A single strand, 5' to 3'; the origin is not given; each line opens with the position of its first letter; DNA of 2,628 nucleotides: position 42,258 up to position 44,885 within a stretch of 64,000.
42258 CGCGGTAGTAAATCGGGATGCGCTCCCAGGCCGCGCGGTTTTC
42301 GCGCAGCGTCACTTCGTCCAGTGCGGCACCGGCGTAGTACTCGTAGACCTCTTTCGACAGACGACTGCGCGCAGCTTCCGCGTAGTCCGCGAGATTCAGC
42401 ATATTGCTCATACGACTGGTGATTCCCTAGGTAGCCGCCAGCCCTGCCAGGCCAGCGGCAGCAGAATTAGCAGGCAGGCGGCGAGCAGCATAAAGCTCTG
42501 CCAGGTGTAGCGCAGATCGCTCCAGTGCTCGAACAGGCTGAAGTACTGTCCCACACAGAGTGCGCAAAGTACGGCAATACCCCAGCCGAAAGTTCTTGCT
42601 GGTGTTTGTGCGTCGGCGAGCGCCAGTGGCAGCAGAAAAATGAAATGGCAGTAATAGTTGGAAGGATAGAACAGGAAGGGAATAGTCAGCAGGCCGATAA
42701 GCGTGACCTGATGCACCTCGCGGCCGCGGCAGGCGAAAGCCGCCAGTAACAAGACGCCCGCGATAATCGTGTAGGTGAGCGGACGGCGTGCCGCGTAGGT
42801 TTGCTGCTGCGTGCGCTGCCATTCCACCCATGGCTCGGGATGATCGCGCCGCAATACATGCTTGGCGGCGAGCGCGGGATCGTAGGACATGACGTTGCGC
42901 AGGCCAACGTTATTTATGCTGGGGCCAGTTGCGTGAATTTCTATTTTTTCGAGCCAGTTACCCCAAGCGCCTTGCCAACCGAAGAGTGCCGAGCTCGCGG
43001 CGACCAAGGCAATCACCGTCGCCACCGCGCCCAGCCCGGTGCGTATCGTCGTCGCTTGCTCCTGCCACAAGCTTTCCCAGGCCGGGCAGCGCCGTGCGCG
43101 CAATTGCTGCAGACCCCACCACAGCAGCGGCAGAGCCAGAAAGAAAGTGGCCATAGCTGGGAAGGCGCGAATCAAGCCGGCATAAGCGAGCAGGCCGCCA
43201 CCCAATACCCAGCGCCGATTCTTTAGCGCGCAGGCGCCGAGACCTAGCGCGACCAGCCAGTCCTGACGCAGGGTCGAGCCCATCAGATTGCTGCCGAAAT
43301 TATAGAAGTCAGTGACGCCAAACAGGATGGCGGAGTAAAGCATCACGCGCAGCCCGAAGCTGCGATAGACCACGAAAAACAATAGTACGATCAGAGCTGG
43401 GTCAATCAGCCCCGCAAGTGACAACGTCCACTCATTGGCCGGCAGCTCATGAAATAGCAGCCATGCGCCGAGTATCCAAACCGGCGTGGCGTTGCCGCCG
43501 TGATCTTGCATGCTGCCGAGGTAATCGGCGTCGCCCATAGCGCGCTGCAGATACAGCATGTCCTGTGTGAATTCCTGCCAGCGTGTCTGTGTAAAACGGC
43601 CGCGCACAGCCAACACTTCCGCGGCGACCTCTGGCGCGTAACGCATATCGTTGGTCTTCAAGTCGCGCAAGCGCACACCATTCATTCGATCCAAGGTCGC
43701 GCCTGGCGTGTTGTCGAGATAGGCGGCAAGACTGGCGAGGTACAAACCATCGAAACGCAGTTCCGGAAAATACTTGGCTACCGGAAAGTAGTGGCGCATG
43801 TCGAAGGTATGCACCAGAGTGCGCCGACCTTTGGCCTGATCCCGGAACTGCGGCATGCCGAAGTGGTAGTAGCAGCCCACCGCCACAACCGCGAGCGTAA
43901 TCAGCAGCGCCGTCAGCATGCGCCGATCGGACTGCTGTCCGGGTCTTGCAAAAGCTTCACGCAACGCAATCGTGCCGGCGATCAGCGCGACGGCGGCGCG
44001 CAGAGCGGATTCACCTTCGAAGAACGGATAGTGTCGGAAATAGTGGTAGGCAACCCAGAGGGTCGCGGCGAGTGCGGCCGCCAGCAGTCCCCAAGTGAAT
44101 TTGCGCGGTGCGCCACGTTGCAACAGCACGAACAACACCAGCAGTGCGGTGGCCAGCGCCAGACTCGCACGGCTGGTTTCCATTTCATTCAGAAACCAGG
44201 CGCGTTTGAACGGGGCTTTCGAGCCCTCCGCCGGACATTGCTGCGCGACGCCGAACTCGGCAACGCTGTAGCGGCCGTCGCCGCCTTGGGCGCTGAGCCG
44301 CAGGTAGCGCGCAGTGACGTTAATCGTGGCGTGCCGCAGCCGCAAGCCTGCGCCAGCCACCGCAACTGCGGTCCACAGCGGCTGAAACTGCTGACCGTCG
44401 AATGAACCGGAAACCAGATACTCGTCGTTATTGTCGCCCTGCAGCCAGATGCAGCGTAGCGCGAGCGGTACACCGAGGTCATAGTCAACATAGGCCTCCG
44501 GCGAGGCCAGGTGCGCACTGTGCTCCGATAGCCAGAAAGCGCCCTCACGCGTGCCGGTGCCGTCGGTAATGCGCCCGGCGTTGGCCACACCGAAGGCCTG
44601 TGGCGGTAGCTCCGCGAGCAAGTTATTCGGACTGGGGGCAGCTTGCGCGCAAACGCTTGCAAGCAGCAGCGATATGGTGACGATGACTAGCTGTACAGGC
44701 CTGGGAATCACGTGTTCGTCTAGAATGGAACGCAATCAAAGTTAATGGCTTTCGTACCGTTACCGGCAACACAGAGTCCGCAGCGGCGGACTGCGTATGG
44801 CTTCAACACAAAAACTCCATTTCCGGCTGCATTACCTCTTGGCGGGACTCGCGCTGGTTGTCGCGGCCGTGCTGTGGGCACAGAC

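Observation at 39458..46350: Tightly coupled operon: discoidin-domain polytopic membrane protein, FMN alpha-hydroxy-acid oxidase, TM-anchored strictosidine-synthase-like propeller and crotonase, divergent from a GT-C-like membrane protein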

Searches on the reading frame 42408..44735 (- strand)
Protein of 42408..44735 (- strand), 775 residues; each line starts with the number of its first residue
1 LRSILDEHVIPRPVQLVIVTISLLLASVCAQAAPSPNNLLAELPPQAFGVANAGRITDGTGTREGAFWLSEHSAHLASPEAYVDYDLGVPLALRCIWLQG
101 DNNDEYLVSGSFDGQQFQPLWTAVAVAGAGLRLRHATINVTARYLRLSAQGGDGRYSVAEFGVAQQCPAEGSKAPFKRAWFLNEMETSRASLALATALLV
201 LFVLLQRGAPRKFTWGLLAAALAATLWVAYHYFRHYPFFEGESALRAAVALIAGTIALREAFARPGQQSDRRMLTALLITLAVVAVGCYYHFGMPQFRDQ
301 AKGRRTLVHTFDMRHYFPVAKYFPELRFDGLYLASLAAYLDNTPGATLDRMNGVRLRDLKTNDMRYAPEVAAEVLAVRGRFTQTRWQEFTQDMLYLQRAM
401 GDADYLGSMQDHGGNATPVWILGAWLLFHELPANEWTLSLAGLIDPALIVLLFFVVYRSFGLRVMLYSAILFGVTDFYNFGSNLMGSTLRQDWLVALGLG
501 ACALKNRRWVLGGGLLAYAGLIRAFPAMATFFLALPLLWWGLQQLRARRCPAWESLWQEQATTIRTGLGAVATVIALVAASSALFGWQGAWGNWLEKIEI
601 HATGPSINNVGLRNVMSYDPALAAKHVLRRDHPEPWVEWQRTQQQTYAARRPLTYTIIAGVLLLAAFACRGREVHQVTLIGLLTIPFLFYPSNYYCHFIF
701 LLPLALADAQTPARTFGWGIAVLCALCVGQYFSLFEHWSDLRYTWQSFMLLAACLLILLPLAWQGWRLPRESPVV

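Call 3: search_protein_families(library=pfam, proteins=[window:42408-44735:-], max_evalue=0.1)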
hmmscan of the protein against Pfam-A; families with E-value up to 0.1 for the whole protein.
window:42408-44735:- (775 aa): 2 families
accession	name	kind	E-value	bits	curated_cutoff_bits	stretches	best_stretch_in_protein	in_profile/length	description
PF00754.31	F5_F8_type_C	-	0.0012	19.4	28.2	1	55-157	16-123/127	F5/8 type C domain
PF08054.16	Leu_leader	-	0.081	13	25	0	660-674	9-23/28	Leucine operon leader peptide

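Call 4: search_protein_families(library=ncbifam, proteins=[window:42408-44735:-], max_evalue=0.1)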
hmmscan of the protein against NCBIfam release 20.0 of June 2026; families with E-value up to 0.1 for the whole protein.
window:42408-44735:- (775 aa): 0 families

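Call 9: find_homologous_proteins(query=window:42408-44735:-)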
Query window:42408-44735:- (775 aa): 531 proteins with E <= 0.001 among 8000 candidates; the best 120 are listed.
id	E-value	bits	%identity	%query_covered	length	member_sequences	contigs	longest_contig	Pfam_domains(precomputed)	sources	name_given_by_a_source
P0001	0.0e+0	1779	100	100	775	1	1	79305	-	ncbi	ncbi:MAG: hypothetical protein ACRETN_14285 [Nevskiales bacterium]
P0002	0.0e+0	1207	73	95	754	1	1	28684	-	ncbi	-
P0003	0.0e+0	1164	70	95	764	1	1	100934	-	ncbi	-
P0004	9.3e-267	906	57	96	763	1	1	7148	-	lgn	-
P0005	7.1e-266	903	58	97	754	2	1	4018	-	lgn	-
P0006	2.5e-265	901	58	94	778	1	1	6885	-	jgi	jgi:hypothetical protein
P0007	3.8e-259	880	55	97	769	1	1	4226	-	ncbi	-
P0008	4.6e-259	880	54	97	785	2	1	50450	-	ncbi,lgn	-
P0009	2.1e-256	871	57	97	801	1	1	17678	-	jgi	jgi:hypothetical protein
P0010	1.2e-252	859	56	95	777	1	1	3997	-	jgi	jgi:hypothetical protein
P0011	2.2e-250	851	53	96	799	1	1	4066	-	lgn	-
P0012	5.7e-250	850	54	95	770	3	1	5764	-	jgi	-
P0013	9.0e-250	849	53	97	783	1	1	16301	-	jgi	jgi:hypothetical protein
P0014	1.8e-247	842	53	97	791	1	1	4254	-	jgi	jgi:hypothetical protein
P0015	5.3e-247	840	52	99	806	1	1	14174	PF00754.32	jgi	jgi:hypothetical protein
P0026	1.5e-242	826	52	95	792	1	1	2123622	-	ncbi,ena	-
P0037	5.9e-241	820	53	95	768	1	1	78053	-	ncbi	ncbi:MAG: hypothetical protein V4812_03065 [Pseudomonadota bacterium]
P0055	7.4e-238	810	52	94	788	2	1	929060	-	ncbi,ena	-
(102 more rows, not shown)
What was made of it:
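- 42408..44735 (-): 775-aa protein: signal peptide, CBM32/discoidin domain and an unmodelled polytopic membrane core. It belongs to a large uncharacterised family. It is identical to NCBI ACRETN_14285, 'hypothetical protein', Nevskiales MAG (call 9).
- Checked: 775-aa protein: 42408-44735 (TTG start, as annotated by NCBI, call 9).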

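Call 11: find_encoding_contigs(protein=P0003, flank=8000, max_places=2)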
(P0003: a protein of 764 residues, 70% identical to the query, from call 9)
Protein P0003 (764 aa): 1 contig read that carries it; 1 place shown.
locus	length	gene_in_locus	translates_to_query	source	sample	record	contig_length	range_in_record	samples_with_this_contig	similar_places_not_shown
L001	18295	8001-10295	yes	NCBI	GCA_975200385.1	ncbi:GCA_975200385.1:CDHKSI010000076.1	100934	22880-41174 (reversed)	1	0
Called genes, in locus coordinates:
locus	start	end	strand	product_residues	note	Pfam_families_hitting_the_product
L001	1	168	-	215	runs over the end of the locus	PF00440:TetR_N (weak), PF21943:TetR_C_46 (weak)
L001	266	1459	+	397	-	PF00487:FA_desaturase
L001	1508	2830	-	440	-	PF01554:MatE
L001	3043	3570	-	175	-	PF03734:YkuD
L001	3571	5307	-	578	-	-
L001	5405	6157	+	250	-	PF00378:ECH_1, PF16113:ECH_2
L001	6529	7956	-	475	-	PF00224:PK, PF02887:PK_C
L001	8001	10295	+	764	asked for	-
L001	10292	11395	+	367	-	PF01070:FMN_dh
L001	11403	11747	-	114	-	-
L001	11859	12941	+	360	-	PF20067:SSL_N, PF08450:SGL, PF03088:Str_synth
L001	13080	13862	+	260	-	PF00378:ECH_1, PF16113:ECH_2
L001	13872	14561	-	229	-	PF00484:Pro_CA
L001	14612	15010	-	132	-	-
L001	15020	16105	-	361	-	PF00487:FA_desaturase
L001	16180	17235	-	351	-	PF00175:NAD_binding_1, PF00111:Fer2 (weak)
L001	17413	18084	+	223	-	PF00440:TetR_N (weak), PF21943:TetR_C_46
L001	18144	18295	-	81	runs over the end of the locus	-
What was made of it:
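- In L001 the propeller is separated from the oxidase by 464 nt and an opposite-strand ORF (call 11).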

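Call 12: find_encoding_contigs(protein=P0026, flank=8000, max_places=2)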
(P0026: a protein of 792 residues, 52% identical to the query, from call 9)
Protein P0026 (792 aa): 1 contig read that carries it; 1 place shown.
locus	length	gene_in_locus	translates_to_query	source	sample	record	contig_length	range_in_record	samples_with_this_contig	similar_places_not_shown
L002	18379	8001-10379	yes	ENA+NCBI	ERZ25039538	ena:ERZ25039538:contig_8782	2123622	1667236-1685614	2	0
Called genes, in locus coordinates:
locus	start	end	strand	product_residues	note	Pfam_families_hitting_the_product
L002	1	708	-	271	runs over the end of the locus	-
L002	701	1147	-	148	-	-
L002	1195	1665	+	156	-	-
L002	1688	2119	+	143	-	-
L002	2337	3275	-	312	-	-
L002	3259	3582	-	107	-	-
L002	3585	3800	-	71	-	-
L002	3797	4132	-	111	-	-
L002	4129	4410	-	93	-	-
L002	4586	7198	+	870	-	PF01323:DSBA, PF13462:Thioredoxin_4, PF13743:Thioredoxin_5, PF13462:Thioredoxin_4, PF01323:DSBA, PF13462:Thioredoxin_4, PF01323:DSBA, PF13462:Thioredoxin_4, +9 more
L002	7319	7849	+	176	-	PF00578:AhpC-TSA, PF08534:Redoxin, PF00085:Thioredoxin, PF13905:Thioredoxin_8 (weak)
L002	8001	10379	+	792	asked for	-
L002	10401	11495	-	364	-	PF22612:GH113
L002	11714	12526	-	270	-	PF02321:OEP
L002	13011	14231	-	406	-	PF25997:BSH_YhbJ (faint), PF00364:Biotin_lipoyl (faint), PF25917:BSH_RND, PF25919:BSH_CusB (weak), PF25935:BSH_LcnD (weak), PF25984:BSH_YknX (faint), PF25876:HH_MFP_RND (faint), PF25963:Beta-barrel_AAEA (weak)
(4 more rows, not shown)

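Call 13: find_encoding_contigs(protein=P0055, flank=8000, max_places=2)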
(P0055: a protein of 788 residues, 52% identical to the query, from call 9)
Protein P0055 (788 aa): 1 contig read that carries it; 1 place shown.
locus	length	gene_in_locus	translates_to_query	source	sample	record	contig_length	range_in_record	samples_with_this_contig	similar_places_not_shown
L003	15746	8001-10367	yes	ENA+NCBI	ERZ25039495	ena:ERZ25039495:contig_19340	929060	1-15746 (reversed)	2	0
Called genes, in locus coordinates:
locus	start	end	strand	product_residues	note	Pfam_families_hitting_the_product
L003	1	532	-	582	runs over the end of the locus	-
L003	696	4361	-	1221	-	PF02574:S-methyl_trans, PF00809:Pterin_bind, PF02607:B12-binding_2, PF02310:B12-binding, PF02965:Met_synt_B12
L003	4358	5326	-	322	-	PF01022:HTH_5, PF12840:HTH_20, PF01209:Ubie_methyltran, PF13489:Methyltransf_23, PF13847:Methyltransf_31, PF08241:Methyltransf_11, PF08242:Methyltransf_12, PF13649:Methyltransf_25, +1 more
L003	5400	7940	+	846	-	PF00069:Pkinase, PF07714:PK_Tyr_Ser-Thr, PF13191:AAA_16, PF13401:AAA_22 (weak)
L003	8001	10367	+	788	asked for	-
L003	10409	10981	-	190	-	PF01169:GDT1, PF01925:TauE (faint), PF01169:GDT1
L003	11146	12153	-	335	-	-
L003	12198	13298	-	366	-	PF22612:GH113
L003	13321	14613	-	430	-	PF02321:OEP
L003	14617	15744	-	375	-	?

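Call 19: search_solved_structures(query=A1, max_evalue=1)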
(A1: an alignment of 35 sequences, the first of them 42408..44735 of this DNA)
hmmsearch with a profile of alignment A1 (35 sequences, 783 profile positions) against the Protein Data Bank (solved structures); distinct sequences matched with E-value up to 1: 5.
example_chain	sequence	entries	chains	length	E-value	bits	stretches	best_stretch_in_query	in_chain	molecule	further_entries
2jd9_A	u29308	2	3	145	0.073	14.4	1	77-167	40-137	YECBM32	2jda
5zu6_A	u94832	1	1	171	0.17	13.2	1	83-167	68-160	CBM32 domain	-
4a42_A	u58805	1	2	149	0.19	13.1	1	77-127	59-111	ALPHA-N-ACETYLGLUCOSAMINIDASE FAMILY PROTEIN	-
7w12_A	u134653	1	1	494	0.36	12.1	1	99-183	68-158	Alginate lyase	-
5zu5_A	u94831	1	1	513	0.39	12.1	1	99-183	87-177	alginate lyase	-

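Call 21: find_related_loci(query=A1, collection=genome_contigs, flank=10000)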
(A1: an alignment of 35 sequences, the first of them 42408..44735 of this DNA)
Query A1 (775 aa) in genome_contigs; peptide patterns used: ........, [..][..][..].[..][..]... (x = any residue, [..] = any of these).
242 stretches matched a pattern; 185 encode a relative of the query (tblastn E <= 1e-3); the best 80 are kept; 80 distinct loci.
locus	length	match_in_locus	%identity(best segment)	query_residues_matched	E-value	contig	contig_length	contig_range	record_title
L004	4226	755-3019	55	14-765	0e+0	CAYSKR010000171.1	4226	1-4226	MAG TPA_asm: uncultured Myxococcales bacterium isolate binchicken_co203_426 genome assembly, contig: k141_4624721, whole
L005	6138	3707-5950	52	30-774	0e+0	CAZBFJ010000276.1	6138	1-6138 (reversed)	MAG TPA_asm: uncultured Myxococcales bacterium isolate SRP192927_co6_685 genome assembly, contig: NODE_35243_length_6138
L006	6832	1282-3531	53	21-768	0e+0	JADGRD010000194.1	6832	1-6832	MAG: Proteobacteria bacterium isolate Chersky.38_30 contig-100_4322, whole genome shotgun sequence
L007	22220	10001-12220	52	31-768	0e+0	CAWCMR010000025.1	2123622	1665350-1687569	MAG: uncultured delta proteobacterium isolate MFD05502.bin.2.118 genome assembly, contig: contig_8782, whole genome shot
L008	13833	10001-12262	51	17-768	0e+0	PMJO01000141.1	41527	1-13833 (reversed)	MAG: Myxococcales bacterium isolate fen_1125 73.20120600_E2D.64_contig_14879, whole genome shotgun sequence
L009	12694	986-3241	51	26-773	0e+0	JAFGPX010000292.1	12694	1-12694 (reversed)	MAG: Deltaproteobacteria bacterium isolate Zod_Metabat.714 k87_12426623, whole genome shotgun sequence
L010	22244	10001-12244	51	18-764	0e+0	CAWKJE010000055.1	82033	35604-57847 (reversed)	MAG: uncultured delta proteobacterium isolate MFD04752.bin.1.7 genome assembly, contig: contig_55833, whole genome shotg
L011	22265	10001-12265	49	16-768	0e+0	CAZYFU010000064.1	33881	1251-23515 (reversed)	MAG TPA_asm: uncultured Myxococcales bacterium isolate SRP192927_co6_560 genome assembly, contig: NODE_2240_length_33881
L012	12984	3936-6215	51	10-768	0e+0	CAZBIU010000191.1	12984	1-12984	MAG TPA_asm: uncultured Myxococcales bacterium isolate binchicken_co50_418 genome assembly, contig: NODE_5733_length_129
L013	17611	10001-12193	52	39-768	0e+0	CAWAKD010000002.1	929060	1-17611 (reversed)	MAG: uncultured delta proteobacterium isolate MFD02416.bin.1.176 genome assembly, contig: contig_19340, whole genome sho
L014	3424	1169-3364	53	35-764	0e+0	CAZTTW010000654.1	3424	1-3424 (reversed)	MAG TPA_asm: uncultured Myxococcales bacterium isolate binchicken_co50_413 genome assembly, contig: NODE_46236_length_34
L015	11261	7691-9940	51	21-768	0e+0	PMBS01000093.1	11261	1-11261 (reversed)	MAG: Myxococcales bacterium isolate fen_1144 73.20120700_E3M.35_contig_49465, whole genome shotgun sequence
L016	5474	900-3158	49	14-762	0e+0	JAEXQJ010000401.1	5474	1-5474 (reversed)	MAG: Proteobacteria bacterium isolate OH_HBrB_216 k127_2324882, whole genome shotgun sequence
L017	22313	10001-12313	50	2-767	0e+0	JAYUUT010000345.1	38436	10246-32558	MAG: Myxococcales bacterium isolate GL124_DN_concoct_140 GL124_DN_concoct_140_344, whole genome shotgun sequence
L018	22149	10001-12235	50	21-764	0e+0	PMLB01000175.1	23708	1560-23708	MAG: Myxococcales bacterium isolate fen_1121 73.20120600_E1D.21_contig_1702, whole genome shotgun sequence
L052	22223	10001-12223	40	19-759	2e-146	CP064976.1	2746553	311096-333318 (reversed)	MAG: Deltaproteobacteria bacterium isolate EsbW_18-Q3-R4-48_MAXAC.279_cln chromosome, complete genome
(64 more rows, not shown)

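Call 30: find_encoding_contigs(protein=P0037, flank=8000, max_places=1)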
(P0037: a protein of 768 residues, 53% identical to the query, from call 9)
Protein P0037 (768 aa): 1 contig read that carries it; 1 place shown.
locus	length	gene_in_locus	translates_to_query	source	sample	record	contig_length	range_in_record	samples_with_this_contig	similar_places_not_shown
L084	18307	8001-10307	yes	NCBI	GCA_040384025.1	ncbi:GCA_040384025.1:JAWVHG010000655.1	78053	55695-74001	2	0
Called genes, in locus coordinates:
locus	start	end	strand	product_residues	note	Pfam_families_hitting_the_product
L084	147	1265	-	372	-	PF00383:dCMP_cyt_deam_1, PF14437:MafB19-deam, PF01872:RibD_C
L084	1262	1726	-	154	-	PF22811:Zn_ribbon_NrdR, PF03477:ATP-cone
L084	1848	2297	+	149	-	PF09619:YscW (weak)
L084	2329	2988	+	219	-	PF10294:Methyltransf_16, PF05175:MTS, PF13489:Methyltransf_23 (weak), PF06325:PrmA, PF02475:TRM5-TYW2_MTfase (weak), PF13847:Methyltransf_31 (weak), PF08241:Methyltransf_11 (weak), PF13649:Methyltransf_25, +1 more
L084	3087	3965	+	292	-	PF00085:Thioredoxin, PF13098:Thioredoxin_2, PF13905:Thioredoxin_8 (faint), PF14559:TPR_19, PF14561:TPR_20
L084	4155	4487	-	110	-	-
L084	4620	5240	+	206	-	PF10986:ZrgA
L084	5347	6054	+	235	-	PF00005:ABC_tran, PF13304:AAA_21 (faint)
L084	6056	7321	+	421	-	PF12704:MacB_PCD, PF02687:FtsX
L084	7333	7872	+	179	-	PF11736:DUF3299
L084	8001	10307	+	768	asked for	-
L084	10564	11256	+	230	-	PF13505:OMP_b-brl, PF03922:OmpW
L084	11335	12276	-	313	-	PF01073:3Beta_HSD, PF01370:Epimerase, PF02719:Polysacc_synt_2, PF04321:RmlD_sub_bind, PF05368:NmrA, PF07993:NAD_binding_4, PF13460:NAD_binding_10, PF16363:GDP_Man_Dehyd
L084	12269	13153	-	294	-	PF04321:RmlD_sub_bind, PF01370:Epimerase (faint)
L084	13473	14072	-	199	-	PF02540:NAD_synthase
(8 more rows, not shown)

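Call 31: find_encoding_contigs(protein=P0002, flank=8000, max_places=1)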
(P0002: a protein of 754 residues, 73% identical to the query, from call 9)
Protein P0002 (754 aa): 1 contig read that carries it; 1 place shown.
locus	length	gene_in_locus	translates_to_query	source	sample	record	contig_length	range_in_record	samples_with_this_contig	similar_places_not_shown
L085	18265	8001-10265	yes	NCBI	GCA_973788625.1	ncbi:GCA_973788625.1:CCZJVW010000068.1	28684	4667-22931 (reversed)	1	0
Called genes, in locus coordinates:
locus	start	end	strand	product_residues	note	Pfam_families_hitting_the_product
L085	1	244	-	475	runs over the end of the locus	PF00224:PK, PF02887:PK_C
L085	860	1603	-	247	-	-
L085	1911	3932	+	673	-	PF09852:DUF2079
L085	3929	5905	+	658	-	PF09852:DUF2079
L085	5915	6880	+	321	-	PF13641:Glyco_tranf_2_3 (weak), PF00535:Glycos_transf_2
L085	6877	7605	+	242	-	PF13489:Methyltransf_23, PF13847:Methyltransf_31, PF08241:Methyltransf_11, PF08242:Methyltransf_12, PF13649:Methyltransf_25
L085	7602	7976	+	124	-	PF04138:GtrA_DPMS_TM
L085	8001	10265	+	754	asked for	-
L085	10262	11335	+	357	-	PF01070:FMN_dh, PF00478:IMPDH (faint)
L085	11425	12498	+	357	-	PF20067:SSL_N, PF08450:SGL, PF03088:Str_synth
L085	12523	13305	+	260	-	PF00378:ECH_1, PF16113:ECH_2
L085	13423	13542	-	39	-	-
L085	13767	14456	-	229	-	PF00484:Pro_CA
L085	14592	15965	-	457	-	PF00970:FAD_binding_6, PF00175:NAD_binding_1, PF00487:FA_desaturase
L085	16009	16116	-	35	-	-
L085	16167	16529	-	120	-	-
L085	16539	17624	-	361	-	PF00487:FA_desaturase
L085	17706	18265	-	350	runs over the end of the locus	PF00970:FAD_binding_6, PF00175:NAD_binding_1, PF00111:Fer2 (weak)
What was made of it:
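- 41338..42411 (-): FMN-dependent (S)-2-hydroxy-acid oxidase of the glycolate/L-lactate oxidase type; no signal peptide. Its start overlaps the stop of the 775-aa gene by 4 nt. The overlap is also present in L001 and L085 (calls 11, 31).
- In L085, GtrA ends 24 nt before the 775-aa gene (call 31). The overlap between the 775-aa gene and the oxidase is conserved in L001 and L085 (calls 11, 31). The 517-aa gene is missing in L001 and L085 (calls 11, 31).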
